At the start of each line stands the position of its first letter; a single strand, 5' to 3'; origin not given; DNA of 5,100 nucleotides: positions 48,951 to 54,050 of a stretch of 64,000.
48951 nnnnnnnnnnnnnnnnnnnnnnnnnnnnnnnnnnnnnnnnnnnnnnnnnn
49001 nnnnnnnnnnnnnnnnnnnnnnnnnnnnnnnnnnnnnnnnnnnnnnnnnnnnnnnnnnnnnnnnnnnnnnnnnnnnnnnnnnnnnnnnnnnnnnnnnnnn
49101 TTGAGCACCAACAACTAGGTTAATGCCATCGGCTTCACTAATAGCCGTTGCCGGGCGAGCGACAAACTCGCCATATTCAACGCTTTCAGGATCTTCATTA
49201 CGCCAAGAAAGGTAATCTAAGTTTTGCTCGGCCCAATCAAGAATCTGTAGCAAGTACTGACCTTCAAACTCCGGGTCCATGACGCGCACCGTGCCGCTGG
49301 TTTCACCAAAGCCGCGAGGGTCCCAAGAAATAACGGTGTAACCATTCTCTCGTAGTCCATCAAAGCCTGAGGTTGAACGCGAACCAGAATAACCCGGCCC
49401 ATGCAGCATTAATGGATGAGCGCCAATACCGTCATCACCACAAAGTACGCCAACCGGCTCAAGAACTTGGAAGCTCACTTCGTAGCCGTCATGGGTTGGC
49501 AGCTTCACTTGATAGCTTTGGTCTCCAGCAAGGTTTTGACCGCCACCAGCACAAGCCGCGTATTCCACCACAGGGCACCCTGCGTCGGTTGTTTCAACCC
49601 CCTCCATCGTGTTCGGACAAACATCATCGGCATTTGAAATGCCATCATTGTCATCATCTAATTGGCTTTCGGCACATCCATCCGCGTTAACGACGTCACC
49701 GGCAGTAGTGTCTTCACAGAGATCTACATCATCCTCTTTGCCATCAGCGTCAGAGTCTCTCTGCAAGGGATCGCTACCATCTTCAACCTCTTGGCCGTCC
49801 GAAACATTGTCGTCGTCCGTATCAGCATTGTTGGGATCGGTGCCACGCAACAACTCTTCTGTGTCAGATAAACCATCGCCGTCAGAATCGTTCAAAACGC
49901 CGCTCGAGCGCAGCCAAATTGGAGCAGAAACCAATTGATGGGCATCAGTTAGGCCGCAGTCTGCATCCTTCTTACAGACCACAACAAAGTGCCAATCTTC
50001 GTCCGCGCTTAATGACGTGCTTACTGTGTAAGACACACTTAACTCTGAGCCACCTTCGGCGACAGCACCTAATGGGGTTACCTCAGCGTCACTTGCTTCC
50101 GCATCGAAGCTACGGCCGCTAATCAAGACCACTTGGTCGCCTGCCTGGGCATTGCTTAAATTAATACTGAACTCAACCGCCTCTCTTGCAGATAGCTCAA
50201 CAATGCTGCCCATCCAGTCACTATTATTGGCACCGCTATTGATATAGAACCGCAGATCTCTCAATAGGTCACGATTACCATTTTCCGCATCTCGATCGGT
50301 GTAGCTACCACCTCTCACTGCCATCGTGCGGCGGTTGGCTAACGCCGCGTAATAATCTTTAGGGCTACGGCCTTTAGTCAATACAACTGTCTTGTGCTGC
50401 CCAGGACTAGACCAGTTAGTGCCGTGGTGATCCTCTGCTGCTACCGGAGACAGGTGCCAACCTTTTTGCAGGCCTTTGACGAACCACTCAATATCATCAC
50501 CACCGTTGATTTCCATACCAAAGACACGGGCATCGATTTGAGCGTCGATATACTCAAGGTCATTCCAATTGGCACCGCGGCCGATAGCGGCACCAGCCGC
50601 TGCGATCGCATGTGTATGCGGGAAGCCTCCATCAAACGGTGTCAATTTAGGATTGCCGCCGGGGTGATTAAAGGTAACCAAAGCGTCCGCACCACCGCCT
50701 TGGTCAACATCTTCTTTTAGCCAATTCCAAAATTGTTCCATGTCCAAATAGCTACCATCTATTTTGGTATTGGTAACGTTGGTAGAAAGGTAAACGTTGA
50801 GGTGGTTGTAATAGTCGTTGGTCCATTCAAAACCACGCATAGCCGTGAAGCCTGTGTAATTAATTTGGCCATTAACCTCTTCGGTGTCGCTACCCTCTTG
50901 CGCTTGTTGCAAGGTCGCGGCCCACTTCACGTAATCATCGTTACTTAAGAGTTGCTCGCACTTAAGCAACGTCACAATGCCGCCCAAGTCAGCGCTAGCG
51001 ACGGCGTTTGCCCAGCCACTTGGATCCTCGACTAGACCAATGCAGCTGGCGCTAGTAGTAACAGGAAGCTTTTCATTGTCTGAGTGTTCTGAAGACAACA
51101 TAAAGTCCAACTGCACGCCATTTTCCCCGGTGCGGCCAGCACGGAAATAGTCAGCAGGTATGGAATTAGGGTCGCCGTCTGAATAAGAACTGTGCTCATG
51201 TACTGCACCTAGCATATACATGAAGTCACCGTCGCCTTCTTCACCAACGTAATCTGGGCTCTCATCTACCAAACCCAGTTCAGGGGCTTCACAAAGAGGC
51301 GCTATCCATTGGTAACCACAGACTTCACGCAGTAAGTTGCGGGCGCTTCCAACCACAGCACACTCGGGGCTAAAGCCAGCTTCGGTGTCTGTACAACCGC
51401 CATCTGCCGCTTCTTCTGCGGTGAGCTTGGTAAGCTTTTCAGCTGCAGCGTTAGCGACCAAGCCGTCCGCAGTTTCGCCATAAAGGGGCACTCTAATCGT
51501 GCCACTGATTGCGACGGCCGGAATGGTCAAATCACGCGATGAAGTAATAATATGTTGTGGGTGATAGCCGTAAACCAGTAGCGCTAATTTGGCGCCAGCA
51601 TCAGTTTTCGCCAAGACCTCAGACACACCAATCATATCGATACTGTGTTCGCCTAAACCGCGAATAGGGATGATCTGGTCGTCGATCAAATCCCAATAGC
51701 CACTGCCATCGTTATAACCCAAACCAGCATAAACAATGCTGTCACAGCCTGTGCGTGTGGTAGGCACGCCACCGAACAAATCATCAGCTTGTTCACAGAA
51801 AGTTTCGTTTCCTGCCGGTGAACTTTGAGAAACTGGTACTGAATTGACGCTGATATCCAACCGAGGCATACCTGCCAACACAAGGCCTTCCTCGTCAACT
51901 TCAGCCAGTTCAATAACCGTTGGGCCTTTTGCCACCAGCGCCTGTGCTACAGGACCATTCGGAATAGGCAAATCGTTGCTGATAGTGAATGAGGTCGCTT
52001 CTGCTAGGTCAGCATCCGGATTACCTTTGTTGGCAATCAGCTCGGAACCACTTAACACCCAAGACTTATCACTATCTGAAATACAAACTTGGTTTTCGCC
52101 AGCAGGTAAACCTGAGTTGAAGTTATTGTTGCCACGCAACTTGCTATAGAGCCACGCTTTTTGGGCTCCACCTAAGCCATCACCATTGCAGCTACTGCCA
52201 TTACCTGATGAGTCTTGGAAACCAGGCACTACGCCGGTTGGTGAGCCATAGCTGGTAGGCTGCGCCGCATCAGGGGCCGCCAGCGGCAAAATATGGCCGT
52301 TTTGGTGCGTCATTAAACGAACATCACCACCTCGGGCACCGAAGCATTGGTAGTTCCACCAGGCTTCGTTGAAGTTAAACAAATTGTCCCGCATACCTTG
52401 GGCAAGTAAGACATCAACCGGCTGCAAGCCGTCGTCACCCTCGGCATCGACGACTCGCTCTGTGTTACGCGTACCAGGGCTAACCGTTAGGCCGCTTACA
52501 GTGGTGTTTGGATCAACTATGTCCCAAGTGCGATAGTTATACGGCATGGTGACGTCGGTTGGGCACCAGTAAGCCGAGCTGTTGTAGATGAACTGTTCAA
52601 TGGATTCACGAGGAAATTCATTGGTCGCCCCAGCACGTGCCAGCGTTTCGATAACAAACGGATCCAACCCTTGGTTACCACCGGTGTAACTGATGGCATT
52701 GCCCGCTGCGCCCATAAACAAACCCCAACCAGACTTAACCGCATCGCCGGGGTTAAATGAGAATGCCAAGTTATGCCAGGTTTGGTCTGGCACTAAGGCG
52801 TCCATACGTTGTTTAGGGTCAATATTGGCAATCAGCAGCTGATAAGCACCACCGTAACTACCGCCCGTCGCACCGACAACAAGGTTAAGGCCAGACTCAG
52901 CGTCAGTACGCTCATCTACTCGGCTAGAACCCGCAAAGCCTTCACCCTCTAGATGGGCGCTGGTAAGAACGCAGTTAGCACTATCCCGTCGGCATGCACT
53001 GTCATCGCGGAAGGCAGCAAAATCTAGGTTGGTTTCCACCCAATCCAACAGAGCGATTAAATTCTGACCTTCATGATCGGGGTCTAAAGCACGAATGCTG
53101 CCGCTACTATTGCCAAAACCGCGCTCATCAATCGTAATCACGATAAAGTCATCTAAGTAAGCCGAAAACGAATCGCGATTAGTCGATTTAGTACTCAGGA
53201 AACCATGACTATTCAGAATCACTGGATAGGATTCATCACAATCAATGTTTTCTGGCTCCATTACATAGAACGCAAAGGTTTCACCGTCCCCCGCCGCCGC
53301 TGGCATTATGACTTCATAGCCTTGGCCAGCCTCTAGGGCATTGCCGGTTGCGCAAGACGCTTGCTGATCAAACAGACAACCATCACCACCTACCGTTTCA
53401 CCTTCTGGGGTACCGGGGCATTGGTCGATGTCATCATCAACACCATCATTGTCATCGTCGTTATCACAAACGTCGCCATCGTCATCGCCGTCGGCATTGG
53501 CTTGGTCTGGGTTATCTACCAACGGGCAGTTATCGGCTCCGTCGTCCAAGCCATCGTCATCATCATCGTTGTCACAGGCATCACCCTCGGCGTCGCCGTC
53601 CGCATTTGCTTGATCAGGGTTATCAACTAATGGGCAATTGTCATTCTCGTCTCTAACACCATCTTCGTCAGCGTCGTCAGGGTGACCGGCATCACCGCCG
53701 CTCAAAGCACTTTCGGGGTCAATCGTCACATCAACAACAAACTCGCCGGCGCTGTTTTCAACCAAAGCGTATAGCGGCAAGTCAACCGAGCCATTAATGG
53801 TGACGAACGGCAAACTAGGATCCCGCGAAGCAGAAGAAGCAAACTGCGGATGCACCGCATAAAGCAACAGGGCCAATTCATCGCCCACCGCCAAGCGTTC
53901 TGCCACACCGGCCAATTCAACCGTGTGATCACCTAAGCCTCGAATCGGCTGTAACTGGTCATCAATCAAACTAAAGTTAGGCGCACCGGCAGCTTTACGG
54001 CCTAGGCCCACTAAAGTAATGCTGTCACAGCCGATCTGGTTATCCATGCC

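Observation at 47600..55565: Intragenic triplication of a CocE/NonD (S15)-like hydrolase domain, with the active-site block conserved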

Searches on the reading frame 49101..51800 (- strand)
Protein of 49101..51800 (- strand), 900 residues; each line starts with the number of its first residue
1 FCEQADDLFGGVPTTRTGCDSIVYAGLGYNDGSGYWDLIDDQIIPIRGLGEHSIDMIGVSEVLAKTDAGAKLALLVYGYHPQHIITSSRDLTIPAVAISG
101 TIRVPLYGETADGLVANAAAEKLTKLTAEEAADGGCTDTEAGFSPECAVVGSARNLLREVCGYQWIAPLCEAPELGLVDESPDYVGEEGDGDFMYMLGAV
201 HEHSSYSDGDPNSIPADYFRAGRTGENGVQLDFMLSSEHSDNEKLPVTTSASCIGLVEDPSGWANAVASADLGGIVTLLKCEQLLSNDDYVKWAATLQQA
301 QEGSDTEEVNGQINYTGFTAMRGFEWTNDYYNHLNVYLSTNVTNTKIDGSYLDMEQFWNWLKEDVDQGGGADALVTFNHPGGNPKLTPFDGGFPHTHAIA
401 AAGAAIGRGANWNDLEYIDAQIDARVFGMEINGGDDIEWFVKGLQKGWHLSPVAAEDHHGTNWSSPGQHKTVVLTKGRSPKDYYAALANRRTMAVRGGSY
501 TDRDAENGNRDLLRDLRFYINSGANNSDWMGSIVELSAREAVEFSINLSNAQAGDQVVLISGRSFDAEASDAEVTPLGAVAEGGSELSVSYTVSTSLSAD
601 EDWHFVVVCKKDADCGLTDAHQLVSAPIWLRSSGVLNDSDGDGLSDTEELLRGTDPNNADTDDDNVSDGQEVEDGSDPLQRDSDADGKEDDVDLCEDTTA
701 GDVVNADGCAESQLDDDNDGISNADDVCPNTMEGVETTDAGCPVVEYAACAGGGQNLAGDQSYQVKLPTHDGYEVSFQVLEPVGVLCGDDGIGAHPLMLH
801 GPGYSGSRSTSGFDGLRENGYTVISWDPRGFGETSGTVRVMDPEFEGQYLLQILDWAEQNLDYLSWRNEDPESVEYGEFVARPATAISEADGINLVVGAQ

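Call 7: search_protein_families(library=pfam, proteins=[window:49101-51800:-], max_evalue=0.01)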
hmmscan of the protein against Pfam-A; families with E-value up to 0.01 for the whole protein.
window:49101-51800:- (900 aa): 2 families
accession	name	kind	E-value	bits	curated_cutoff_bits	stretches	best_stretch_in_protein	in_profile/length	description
PF18884.5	TSP3_bac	-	1.2e-07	31.8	25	1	638-659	1-22/22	Bacterial TSP3 repeat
PF12146.15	Hydrolase_4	-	0.0088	15.8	27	0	798-837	9-48/239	Serine aminopeptidase, S33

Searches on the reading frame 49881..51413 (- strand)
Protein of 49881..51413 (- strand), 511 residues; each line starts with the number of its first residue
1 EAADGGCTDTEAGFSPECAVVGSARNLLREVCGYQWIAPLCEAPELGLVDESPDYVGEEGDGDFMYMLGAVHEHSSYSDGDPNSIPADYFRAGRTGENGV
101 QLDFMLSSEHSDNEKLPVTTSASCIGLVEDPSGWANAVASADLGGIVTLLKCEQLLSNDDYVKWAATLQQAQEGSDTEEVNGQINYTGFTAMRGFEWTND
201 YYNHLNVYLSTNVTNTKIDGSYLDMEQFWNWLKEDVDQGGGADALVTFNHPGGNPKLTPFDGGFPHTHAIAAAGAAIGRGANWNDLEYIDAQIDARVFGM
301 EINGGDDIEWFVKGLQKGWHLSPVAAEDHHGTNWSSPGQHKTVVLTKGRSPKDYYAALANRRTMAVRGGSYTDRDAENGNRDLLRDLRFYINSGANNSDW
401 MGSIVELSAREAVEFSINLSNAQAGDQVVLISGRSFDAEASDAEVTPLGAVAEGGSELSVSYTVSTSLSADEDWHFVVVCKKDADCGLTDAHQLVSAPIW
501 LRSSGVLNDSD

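Call 26: search_solved_structures(query=window:49881-51413:-, max_evalue=1)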
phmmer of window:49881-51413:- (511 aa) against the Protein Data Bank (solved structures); distinct sequences matched with E-value up to 1: 0.

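Call 29: search_protein_families(library=ncbifam, proteins=[window:49881-51413:-], max_evalue=0.01)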
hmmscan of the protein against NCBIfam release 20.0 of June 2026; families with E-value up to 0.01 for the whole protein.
window:49881-51413:- (511 aa): 0 families

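Call 38: find_related_loci(query=window:49881-51413:-, collection=genome_contigs, flank=10000)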
Query window:49881-51413:- (511 aa) in genome_contigs; peptide patterns used: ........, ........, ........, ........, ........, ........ (x = any residue, [..] = any of these).
9 stretches matched a pattern, but none encodes a relative of the query by tblastn (E <= 1e-3).

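Call 39: find_related_loci(query=window:49881-51413:-, collection=metagenome_contigs, flank=10000)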
Query window:49881-51413:- (511 aa) in metagenome_contigs; peptide patterns used: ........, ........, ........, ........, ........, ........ (x = any residue, [..] = any of these).
29 stretches matched a pattern, but none encodes a relative of the query by tblastn (E <= 1e-3).
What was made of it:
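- Tried and rejected: Scans of genome_contigs and metagenome_contigs with the CehA-like middle domain, looking for orthologous giant genes, found nothing (calls 38, 39).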

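Call 48: find_homologous_proteins(query=window:49881-51413:-, max_evalue=0.001)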
Query window:49881-51413:- (511 aa): 130 proteins with E <= 0.001 among 8000 candidates; the best 120 are listed.
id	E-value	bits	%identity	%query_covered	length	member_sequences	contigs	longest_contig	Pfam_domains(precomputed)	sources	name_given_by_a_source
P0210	2.6e-147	510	51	97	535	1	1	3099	-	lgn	-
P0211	8.6e-144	498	49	97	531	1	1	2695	-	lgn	-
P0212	3.1e-134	467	49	97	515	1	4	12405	-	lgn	-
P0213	2.6e-132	460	48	98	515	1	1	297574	-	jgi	jgi:hypothetical protein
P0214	4.0e-132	460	46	97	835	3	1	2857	-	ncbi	ncbi:MAG: hypothetical protein ACSHWQ_07400, partial [Spongiibacteraceae bacterium]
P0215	9.9e-132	459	47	97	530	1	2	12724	-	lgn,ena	-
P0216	3.2e-131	457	48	97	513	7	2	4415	-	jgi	jgi:hypothetical protein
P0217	1.9e-128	448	45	98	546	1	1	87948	-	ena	-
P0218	2.8e-128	447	48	97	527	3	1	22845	-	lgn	-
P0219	3.8e-128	447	44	98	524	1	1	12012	-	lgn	-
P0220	1.5e-126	442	46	95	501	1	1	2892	-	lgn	-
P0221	8.4e-126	439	47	97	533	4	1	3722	-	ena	-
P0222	3.5e-125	437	47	97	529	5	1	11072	-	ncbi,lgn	-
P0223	8.2e-125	436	48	91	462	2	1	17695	-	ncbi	-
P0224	2.1e-124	434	47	98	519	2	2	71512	-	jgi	-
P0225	1.5e-123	432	45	98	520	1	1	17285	-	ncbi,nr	ncbi:MAG TPA: hypothetical protein VLI06_10260 [Solimonas sp.]|nr:hypothetical protein [Solimonas sp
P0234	1.4e-118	415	45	97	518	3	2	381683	-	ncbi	ncbi:MAG: hypothetical protein WD646_05810 [Actinomycetota bacterium]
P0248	7.0e-113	396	43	94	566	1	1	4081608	-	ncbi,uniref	ncbi:hypothetical protein [Actinospongicola halichondriae]|uniref:hypothetical protein n=1 Tax=Actin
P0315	2.2e-92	329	45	71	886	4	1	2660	-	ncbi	ncbi:MAG: CehA/McbA family metallohydrolase, partial [Nevskiales bacterium]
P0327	7.5e-38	149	31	87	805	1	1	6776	PF22352.3,PF18911.7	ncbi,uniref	ncbi:hypothetical protein [Limnobacter sp.]|uniref:PKD domain-containing protein n=1 Tax=Limnobacter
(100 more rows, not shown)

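Call 53: find_encoding_contigs(protein=P0213, flank=10000, max_places=1)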
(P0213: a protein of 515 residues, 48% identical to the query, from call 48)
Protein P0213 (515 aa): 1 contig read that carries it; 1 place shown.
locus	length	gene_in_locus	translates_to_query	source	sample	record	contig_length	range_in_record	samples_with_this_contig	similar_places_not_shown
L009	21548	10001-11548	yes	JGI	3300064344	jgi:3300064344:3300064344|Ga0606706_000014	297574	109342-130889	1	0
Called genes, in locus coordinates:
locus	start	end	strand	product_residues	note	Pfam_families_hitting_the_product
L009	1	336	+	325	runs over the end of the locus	PF12706:Lactamase_B_2 (faint)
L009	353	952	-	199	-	PF00574:CLP_protease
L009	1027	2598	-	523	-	PF00004:AAA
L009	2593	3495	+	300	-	PF01370:Epimerase, PF16363:GDP_Man_Dehyd (weak), PF08338:DUF1731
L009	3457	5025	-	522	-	PF04244:DPRP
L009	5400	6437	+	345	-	PF04055:Radical_SAM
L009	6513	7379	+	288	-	PF00701:DHDPS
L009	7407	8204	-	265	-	PF00106:adh_short, PF08659:KR, PF13561:adh_short_C2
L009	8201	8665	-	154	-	PF06127:Mpo1-like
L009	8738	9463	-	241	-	PF00027:cNMP_binding, PF13545:HTH_Crp_2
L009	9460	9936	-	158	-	PF11977:RNase_Zc3h12a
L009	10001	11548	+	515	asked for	-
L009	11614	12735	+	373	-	PF00657:Lipase_GDSL (faint), PF13472:Lipase_GDSL_2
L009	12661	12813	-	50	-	PF19451:DUF5989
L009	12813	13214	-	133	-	PF19588:SxtJ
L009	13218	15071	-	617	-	PF02543:Carbam_trans_N, PF16861:Carbam_trans_C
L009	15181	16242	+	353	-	PF00753:Lactamase_B, PF21221:B_lactamase-like_C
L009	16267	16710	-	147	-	PF13560:HTH_31 (weak), PF01381:HTH_3 (weak)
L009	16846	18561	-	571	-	PF00999:Na_H_Exchanger, PF03471:CorC_HlyC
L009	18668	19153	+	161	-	PF13442:Cytochrome_CBB3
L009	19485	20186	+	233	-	PF09694:Gcw_chp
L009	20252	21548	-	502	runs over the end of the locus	PF13541:ChlI, PF00158:Sigma54_activat (faint), PF01078:Mg_chelatase, PF07728:AAA_5 (faint), PF00493:MCM (weak), PF13335:Mg_chelatase_C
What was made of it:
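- A GDSL lipase gene lies next to a stand-alone CehA-like gene in L009 (call 53).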

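Call 96: search_protein_families(library=ncbifam, proteins=[P0210, P0213, P0217, P0225, P0234, P0248, P0315, P0327], max_evalue=0.01)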
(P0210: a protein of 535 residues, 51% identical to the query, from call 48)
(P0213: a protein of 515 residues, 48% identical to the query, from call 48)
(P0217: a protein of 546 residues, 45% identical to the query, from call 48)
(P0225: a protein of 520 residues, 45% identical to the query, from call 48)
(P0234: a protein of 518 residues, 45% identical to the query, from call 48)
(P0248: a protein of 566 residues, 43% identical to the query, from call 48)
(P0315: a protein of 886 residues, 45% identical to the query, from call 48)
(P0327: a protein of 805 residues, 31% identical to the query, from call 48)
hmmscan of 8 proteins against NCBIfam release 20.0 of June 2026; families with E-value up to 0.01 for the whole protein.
P0210 (535 aa): 1 family
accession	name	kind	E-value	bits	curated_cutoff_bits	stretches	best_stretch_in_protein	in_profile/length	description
NF038032.1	CehA_McbA_metalo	domain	1.8e-09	37.5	80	1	232-528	59-314/315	CehA/McbA family metallohydrolase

P0213 (515 aa): 0 families

P0217 (546 aa): 0 families

P0225 (520 aa): 1 family
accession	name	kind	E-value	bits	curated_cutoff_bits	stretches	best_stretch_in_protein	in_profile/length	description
NF038032.1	CehA_McbA_metalo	domain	4.5e-11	42.7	80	1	199-515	39-314/315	CehA/McbA family metallohydrolase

P0234 (518 aa): 0 families

P0248 (566 aa): 0 families

P0315 (886 aa): 2 families
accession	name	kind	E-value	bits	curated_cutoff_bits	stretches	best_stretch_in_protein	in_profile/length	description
NF038032.1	CehA_McbA_metalo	domain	1.6e-38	132.9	80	2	522-841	2-303/315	CehA/McbA family metallohydrolase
NF053612.1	anchor_PA1041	equivalog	0.00014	21.9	250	1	455-498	76-119/236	PA1041 family peptidoglycan-binding anchor lipoprotein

P0327 (805 aa): 3 families
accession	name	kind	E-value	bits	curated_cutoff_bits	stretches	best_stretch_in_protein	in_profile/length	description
NF038112.1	myxo_dep_M36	subfamily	5.8e-29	100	1500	1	32-322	1282-1562/1604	myxosortase-dependent M36 family metallopeptidase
NF038111.1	rhom_dep_M36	equivalog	4.4e-14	50.9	1700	1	225-325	1179-1279/1315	rhombosortase-dependent M36 family metallopeptidase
NF038032.1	CehA_McbA_metalo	domain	8.1e-14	51.8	80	1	473-792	51-314/315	CehA/McbA family metallohydrolase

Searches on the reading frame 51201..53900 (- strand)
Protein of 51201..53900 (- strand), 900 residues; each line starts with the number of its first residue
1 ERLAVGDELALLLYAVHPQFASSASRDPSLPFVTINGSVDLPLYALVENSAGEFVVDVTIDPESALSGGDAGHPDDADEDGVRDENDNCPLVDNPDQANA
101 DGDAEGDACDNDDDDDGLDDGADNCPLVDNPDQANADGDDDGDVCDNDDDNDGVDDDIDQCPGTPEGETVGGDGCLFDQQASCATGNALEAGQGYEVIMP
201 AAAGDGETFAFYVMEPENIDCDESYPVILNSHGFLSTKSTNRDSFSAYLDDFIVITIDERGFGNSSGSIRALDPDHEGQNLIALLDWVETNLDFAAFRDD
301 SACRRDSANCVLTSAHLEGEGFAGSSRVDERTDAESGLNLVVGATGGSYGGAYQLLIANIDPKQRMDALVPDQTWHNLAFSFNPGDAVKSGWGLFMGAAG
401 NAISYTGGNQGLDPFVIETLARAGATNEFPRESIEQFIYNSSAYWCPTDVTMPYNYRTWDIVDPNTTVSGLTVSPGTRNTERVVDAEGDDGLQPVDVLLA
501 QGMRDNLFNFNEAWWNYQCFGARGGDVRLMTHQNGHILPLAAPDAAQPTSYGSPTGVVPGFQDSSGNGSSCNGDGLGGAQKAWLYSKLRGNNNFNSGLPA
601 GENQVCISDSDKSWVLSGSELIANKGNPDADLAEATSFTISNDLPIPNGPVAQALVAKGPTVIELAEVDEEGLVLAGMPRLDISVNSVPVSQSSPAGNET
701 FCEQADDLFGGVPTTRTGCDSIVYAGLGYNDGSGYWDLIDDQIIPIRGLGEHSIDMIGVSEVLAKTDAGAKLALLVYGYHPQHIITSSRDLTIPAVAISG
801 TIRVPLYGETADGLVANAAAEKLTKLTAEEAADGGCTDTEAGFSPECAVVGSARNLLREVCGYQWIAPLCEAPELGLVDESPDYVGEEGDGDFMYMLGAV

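Call 7: search_protein_families(library=pfam, proteins=[window:51201-53900:-], max_evalue=0.01)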
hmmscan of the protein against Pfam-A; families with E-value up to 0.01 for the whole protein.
window:51201-53900:- (900 aa): 2 families
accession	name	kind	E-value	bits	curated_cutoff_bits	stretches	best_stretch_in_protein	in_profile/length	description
PF02412.23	TSP_3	-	4.6e-12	45.8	25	3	100-133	3-36/36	Thrombospondin type 3 repeat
PF02129.25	Peptidase_S15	-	7.5e-10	39.4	23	1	210-537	6-261/262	X-Pro dipeptidyl-peptidase (S15 family)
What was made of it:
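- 51459..53426 (-): S15/CocE-NonD-type module B (aa 2259-2914), the divergent subtype. Ser2448 is at 52857-52859, Asp2605 at 52386-52388 and His2636 at 52293-52295. Phe2334 occupies the Tyr position (53199-53201). Pfam PF02129 E 7.5e-10, matching profile positions 6-261 of 262 (call 7).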
